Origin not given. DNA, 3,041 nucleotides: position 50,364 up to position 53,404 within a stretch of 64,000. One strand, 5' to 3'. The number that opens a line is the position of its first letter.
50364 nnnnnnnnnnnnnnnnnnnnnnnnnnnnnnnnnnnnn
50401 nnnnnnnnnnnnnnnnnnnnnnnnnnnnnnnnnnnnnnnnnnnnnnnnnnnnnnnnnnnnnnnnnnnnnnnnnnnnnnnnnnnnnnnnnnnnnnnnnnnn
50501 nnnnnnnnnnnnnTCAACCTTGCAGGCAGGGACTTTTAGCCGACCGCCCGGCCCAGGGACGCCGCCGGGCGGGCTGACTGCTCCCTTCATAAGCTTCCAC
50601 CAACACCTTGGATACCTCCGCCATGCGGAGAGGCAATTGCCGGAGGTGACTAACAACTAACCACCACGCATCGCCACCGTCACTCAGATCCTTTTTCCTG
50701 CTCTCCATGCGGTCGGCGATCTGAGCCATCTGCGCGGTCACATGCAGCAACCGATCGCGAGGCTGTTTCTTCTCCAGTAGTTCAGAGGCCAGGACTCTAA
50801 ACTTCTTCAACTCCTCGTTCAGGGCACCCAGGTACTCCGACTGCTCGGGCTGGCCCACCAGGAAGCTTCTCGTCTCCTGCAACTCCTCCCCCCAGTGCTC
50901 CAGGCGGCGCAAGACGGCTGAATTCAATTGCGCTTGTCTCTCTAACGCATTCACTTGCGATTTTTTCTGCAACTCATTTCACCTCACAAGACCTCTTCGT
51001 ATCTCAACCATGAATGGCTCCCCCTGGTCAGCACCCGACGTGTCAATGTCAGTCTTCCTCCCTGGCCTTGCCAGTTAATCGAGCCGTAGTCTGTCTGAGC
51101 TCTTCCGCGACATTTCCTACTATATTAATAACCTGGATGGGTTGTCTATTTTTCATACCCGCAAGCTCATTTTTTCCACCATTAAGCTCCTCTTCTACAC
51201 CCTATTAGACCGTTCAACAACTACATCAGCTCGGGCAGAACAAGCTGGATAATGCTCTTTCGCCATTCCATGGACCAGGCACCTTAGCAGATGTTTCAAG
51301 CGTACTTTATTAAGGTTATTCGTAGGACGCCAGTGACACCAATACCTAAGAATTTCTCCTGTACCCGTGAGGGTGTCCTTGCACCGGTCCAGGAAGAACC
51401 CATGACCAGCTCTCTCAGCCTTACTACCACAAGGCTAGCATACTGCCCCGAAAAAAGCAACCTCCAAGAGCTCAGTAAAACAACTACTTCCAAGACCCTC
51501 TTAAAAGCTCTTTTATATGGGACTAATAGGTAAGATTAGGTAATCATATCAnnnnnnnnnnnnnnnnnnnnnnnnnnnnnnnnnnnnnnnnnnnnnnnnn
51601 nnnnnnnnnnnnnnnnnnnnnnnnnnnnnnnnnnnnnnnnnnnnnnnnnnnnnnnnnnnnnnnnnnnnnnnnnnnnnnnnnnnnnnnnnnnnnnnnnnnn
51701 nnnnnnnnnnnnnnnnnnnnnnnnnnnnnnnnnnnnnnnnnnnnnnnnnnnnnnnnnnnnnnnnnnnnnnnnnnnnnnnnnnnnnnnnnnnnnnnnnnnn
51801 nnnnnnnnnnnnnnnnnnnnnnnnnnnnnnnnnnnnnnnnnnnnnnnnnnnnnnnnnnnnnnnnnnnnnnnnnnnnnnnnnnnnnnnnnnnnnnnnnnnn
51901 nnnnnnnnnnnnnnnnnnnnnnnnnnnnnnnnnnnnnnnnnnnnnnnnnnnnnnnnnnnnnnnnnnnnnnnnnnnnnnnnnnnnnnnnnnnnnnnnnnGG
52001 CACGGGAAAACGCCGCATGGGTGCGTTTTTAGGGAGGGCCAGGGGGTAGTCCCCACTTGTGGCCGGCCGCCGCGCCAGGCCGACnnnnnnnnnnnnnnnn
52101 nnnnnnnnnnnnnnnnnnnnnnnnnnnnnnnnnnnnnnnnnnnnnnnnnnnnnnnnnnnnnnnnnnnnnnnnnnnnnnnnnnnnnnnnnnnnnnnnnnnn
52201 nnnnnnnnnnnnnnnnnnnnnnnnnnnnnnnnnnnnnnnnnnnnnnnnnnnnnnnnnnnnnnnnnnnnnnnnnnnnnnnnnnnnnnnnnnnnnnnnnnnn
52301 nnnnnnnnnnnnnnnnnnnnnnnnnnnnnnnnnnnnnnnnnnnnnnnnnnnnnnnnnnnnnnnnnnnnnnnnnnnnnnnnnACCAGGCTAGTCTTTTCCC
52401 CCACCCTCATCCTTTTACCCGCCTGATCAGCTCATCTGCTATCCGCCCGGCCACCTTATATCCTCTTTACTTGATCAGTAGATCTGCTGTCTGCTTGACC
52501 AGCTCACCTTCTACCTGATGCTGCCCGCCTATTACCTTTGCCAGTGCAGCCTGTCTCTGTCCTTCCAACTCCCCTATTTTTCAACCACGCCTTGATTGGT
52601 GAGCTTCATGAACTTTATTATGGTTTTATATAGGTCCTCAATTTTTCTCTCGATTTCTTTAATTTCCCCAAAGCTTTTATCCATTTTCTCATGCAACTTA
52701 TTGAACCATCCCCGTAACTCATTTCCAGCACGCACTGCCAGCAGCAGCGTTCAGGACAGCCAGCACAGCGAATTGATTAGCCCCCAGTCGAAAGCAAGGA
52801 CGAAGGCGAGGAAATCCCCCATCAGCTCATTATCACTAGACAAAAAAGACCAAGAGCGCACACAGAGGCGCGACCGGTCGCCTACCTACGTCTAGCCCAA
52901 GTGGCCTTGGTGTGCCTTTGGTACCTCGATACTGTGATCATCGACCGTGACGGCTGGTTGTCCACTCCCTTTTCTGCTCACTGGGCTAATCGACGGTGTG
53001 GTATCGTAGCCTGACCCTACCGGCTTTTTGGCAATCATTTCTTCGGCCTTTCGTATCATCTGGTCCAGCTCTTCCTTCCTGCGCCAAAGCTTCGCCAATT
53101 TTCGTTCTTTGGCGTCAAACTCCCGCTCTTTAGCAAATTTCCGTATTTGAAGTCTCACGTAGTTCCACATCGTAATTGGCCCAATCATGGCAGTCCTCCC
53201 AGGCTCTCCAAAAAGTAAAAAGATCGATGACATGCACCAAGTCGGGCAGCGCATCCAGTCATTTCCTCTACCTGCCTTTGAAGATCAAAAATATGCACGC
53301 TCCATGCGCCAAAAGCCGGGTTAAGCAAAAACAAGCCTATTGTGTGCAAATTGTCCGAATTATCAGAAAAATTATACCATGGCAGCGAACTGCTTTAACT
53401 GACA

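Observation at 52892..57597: Three families of small paralogous coiled-coil ORFs scattered on both strands of the island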

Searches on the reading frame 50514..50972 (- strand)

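Call 8: search_protein_families(library=pfam, proteins=[window:50514-50972:-], max_evalue=1)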
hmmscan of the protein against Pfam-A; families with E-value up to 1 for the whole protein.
window:50514-50972:- (152 aa): 0 families

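Call 36: search_protein_families(library=phrogs, proteins=[P0001, P0002, P0003, P0004, P0005, P0006, P0007], max_evalue=0.1)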
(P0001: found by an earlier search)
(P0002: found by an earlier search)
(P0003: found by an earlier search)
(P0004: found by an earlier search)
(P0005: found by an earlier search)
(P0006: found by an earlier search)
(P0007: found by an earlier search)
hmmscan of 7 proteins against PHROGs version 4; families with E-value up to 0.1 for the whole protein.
P0001 (98 aa): 1 family
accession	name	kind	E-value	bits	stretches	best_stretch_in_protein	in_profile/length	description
phrog_33340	-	unknown function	0.087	13.8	0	9-54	71-113/115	-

P0002 (79 aa): 3 families
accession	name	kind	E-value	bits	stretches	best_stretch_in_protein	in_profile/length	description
phrog_24583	-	unknown function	0.033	15.4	1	11-60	2-51/109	-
phrog_24181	-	unknown function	0.05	14.8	1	19-58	80-119/137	-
phrog_15411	-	unknown function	0.069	13.5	1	2-51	160-209/333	-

P0003 (66 aa): 0 families

P0004 (48 aa): 0 families

P0005 (152 aa): 1 family
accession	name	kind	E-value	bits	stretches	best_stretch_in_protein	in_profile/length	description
phrog_31681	-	unknown function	0.092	14.2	0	50-94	40-81/124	-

P0006 (66 aa): 0 families

P0007 (53 aa): 0 families

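Call 52: search_protein_families(library=ncbifam, proteins=[P0001, P0002, P0003, P0004, P0005, P0006, P0007], max_evalue=0.1)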
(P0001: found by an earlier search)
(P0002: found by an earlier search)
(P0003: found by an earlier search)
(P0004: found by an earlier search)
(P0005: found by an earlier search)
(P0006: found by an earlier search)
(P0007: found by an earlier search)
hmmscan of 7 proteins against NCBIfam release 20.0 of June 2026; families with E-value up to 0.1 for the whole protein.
P0001 (98 aa): 0 families

P0002 (79 aa): 3 families
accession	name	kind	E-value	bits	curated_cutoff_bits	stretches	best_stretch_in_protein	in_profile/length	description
NF033578.1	transpos_IS5_1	equivalog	0.061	12.4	275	1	10-76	194-266/419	IS5 family transposase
NF052420.1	translocon_SseD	equivalog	0.062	13.4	130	1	12-47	114-149/152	type III secretion system translocon protein SseD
NF009344.0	PRK12705.1-1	equivalog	0.081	11.5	831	1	9-57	123-168/572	hypothetical protein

P0003 (66 aa): 0 families

P0004 (48 aa): 0 families

P0005 (152 aa): 1 family
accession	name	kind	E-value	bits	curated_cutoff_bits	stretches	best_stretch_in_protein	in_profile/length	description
TIGR04211.1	SH3_and_anchor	equivalog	0.047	13.3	65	1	3-105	64-167/198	TIGR04211 family SH3 domain-containing protein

P0006 (66 aa): 0 families

P0007 (53 aa): 0 families

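Call 53: search_protein_families(library=padloc, proteins=[P0001, P0002, P0003, P0004, P0005, P0006, P0007], max_evalue=0.1)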
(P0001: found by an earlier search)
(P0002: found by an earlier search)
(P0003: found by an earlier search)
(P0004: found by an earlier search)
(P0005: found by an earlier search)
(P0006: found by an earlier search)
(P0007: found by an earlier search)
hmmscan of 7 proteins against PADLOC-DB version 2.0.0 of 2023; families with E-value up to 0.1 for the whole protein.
P0001 (98 aa): 0 families

P0002 (79 aa): 2 families
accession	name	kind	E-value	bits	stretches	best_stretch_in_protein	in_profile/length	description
PDLC03976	PD-Lambda-1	-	0.016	12.1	1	9-68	299-355/491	-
PDLC04589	PDC-M34A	-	0.023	13.1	1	8-65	101-158/208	-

P0003 (66 aa): 0 families

P0004 (48 aa): 0 families

P0005 (152 aa): 1 family
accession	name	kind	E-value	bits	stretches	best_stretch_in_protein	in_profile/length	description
PDLC00262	LmuB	-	0.07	9.9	1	4-95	334-425/588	AAA ATPase domain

P0006 (66 aa): 0 families

P0007 (53 aa): 0 families

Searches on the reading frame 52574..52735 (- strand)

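Call 8: search_protein_families(library=pfam, proteins=[window:52574-52735:-], max_evalue=1)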
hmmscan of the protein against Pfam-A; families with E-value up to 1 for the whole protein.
window:52574-52735:- (53 aa): 1 family
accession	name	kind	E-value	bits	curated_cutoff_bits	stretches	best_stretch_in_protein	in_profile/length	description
PF23753.1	TPR_WDR11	-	0.21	10.9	27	1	10-52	1-43/404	WDR11 TPR domain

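Call 36: search_protein_families(library=phrogs, proteins=[P0001, P0002, P0003, P0004, P0005, P0006, P0007], max_evalue=0.1)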
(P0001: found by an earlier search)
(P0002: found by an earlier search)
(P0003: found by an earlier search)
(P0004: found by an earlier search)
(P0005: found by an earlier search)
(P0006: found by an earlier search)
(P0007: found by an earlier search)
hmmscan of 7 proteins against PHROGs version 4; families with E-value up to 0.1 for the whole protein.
P0001 (98 aa): 1 family
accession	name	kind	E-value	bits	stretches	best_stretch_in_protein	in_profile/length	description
phrog_33340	-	unknown function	0.087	13.8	0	9-54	71-113/115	-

P0002 (79 aa): 3 families
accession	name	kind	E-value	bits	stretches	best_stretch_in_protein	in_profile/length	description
phrog_24583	-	unknown function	0.033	15.4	1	11-60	2-51/109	-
phrog_24181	-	unknown function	0.05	14.8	1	19-58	80-119/137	-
phrog_15411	-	unknown function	0.069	13.5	1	2-51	160-209/333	-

P0003 (66 aa): 0 families

P0004 (48 aa): 0 families

P0005 (152 aa): 1 family
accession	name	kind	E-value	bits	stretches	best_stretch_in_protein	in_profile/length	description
phrog_31681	-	unknown function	0.092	14.2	0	50-94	40-81/124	-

P0006 (66 aa): 0 families

P0007 (53 aa): 0 families

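Call 52: search_protein_families(library=ncbifam, proteins=[P0001, P0002, P0003, P0004, P0005, P0006, P0007], max_evalue=0.1)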
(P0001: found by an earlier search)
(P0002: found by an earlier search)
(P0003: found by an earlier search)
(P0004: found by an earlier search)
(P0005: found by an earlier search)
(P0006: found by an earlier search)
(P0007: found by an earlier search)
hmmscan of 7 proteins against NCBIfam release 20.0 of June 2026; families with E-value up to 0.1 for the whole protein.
P0001 (98 aa): 0 families

P0002 (79 aa): 3 families
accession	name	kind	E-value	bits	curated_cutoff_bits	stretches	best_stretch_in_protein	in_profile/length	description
NF033578.1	transpos_IS5_1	equivalog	0.061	12.4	275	1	10-76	194-266/419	IS5 family transposase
NF052420.1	translocon_SseD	equivalog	0.062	13.4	130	1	12-47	114-149/152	type III secretion system translocon protein SseD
NF009344.0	PRK12705.1-1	equivalog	0.081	11.5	831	1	9-57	123-168/572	hypothetical protein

P0003 (66 aa): 0 families

P0004 (48 aa): 0 families

P0005 (152 aa): 1 family
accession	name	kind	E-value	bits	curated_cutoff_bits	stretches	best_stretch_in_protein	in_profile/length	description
TIGR04211.1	SH3_and_anchor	equivalog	0.047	13.3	65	1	3-105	64-167/198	TIGR04211 family SH3 domain-containing protein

P0006 (66 aa): 0 families

P0007 (53 aa): 0 families

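Call 53: search_protein_families(library=padloc, proteins=[P0001, P0002, P0003, P0004, P0005, P0006, P0007], max_evalue=0.1)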
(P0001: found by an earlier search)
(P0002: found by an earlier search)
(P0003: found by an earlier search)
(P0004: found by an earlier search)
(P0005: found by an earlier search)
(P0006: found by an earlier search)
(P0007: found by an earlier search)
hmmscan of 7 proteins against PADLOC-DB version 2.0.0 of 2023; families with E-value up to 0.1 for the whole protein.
P0001 (98 aa): 0 families

P0002 (79 aa): 2 families
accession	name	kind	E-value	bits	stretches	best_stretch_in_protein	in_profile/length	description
PDLC03976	PD-Lambda-1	-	0.016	12.1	1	9-68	299-355/491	-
PDLC04589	PDC-M34A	-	0.023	13.1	1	8-65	101-158/208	-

P0003 (66 aa): 0 families

P0004 (48 aa): 0 families

P0005 (152 aa): 1 family
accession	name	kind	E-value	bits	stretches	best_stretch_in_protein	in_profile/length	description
PDLC00262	LmuB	-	0.07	9.9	1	4-95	334-425/588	AAA ATPase domain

P0006 (66 aa): 0 families

P0007 (53 aa): 0 families

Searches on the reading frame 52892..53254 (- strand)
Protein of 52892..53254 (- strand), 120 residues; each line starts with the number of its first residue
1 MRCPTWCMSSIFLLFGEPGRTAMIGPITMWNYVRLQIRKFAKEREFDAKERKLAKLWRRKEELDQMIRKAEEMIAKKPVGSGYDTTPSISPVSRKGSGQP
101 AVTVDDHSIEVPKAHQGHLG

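Call 8: search_protein_families(library=pfam, proteins=[window:52892-53254:-], max_evalue=1)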
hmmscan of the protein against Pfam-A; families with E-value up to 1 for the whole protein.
window:52892-53254:- (120 aa): 1 family
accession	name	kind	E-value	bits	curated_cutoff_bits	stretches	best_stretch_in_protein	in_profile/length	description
PF04977.20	DivIC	-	0.0032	17.7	28.9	1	28-76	8-59/80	Septum formation initiator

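Call 15: find_encoding_contigs(protein=window:52895-53188:-, flank=10000, max_places=8)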
Protein seq(98 aa) (98 aa): 7 contigs read that carry it; 3 places shown.
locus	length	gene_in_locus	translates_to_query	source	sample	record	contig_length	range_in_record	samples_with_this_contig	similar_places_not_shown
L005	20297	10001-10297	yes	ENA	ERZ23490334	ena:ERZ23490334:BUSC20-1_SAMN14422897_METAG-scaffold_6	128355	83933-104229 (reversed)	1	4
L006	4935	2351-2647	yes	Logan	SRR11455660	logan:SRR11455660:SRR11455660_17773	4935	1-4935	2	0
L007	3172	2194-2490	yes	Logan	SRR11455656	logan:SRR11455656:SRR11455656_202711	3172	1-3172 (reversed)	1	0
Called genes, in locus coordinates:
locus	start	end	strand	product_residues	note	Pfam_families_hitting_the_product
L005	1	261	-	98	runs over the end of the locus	-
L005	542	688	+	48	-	-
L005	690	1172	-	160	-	-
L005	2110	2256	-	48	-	-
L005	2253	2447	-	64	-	-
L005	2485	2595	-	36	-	-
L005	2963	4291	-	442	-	PF13609:Porin_4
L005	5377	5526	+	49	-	-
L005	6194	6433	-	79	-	-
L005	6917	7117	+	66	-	-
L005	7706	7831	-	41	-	-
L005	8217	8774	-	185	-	-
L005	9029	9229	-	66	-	-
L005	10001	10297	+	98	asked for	-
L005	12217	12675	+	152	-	-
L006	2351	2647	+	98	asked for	-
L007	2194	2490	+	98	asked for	-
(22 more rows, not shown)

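Call 31: find_homologous_proteins(query=A3, max_evalue=0.1)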
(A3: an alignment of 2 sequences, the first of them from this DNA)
Query A3 (2 sequences) (98 aa, profile of the alignment): 2 proteins with E <= 0.1 among 47 candidates.
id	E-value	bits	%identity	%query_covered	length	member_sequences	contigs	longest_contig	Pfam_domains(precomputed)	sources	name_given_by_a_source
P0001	2.2e-51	190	100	100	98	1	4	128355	-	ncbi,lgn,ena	-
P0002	2.9e-31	125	28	70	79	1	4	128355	-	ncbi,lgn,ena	-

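Call 36: search_protein_families(library=phrogs, proteins=[P0001, P0002, P0003, P0004, P0005, P0006, P0007], max_evalue=0.1)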
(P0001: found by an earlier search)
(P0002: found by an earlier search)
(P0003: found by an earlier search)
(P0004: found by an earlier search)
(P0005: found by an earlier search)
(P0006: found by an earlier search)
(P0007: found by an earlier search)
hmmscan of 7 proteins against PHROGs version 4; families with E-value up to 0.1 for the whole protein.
P0001 (98 aa): 1 family
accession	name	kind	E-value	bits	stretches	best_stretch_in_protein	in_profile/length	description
phrog_33340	-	unknown function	0.087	13.8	0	9-54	71-113/115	-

P0002 (79 aa): 3 families
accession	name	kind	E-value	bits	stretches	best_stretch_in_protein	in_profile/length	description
phrog_24583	-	unknown function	0.033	15.4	1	11-60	2-51/109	-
phrog_24181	-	unknown function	0.05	14.8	1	19-58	80-119/137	-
phrog_15411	-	unknown function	0.069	13.5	1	2-51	160-209/333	-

P0003 (66 aa): 0 families

P0004 (48 aa): 0 families

P0005 (152 aa): 1 family
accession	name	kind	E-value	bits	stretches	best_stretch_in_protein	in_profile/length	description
phrog_31681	-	unknown function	0.092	14.2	0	50-94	40-81/124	-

P0006 (66 aa): 0 families

P0007 (53 aa): 0 families

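Call 52: search_protein_families(library=ncbifam, proteins=[P0001, P0002, P0003, P0004, P0005, P0006, P0007], max_evalue=0.1)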
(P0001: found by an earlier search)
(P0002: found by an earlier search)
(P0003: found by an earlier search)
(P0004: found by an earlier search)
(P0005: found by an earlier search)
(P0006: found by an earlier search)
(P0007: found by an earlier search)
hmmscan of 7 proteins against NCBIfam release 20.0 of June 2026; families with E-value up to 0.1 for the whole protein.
P0001 (98 aa): 0 families

P0002 (79 aa): 3 families
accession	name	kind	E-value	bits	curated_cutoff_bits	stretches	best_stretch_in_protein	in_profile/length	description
NF033578.1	transpos_IS5_1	equivalog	0.061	12.4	275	1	10-76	194-266/419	IS5 family transposase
NF052420.1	translocon_SseD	equivalog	0.062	13.4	130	1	12-47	114-149/152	type III secretion system translocon protein SseD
NF009344.0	PRK12705.1-1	equivalog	0.081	11.5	831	1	9-57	123-168/572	hypothetical protein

P0003 (66 aa): 0 families

P0004 (48 aa): 0 families

P0005 (152 aa): 1 family
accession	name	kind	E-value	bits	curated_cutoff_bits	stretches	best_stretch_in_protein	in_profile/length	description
TIGR04211.1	SH3_and_anchor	equivalog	0.047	13.3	65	1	3-105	64-167/198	TIGR04211 family SH3 domain-containing protein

P0006 (66 aa): 0 families

P0007 (53 aa): 0 families

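Call 53: search_protein_families(library=padloc, proteins=[P0001, P0002, P0003, P0004, P0005, P0006, P0007], max_evalue=0.1)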
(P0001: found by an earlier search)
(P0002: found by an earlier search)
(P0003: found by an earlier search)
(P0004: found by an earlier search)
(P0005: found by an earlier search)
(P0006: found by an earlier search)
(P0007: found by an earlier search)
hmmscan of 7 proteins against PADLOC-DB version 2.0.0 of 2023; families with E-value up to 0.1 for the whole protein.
P0001 (98 aa): 0 families

P0002 (79 aa): 2 families
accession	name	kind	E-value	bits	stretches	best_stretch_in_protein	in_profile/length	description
PDLC03976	PD-Lambda-1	-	0.016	12.1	1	9-68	299-355/491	-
PDLC04589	PDC-M34A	-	0.023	13.1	1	8-65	101-158/208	-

P0003 (66 aa): 0 families

P0004 (48 aa): 0 families

P0005 (152 aa): 1 family
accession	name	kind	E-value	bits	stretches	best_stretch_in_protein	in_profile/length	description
PDLC00262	LmuB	-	0.07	9.9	1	4-95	334-425/588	AAA ATPase domain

P0006 (66 aa): 0 families

P0007 (53 aa): 0 families

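Call 60: find_related_loci(query=A3, collection=viral_contigs, flank=3000)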
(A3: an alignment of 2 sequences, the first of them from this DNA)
Query A3 (98 aa) in viral_contigs; peptide patterns used: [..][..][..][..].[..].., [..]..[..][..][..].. (x = any residue, [..] = any of these).
489 stretches matched a pattern, but none encodes a relative of the query by tblastn (E <= 1e-3).
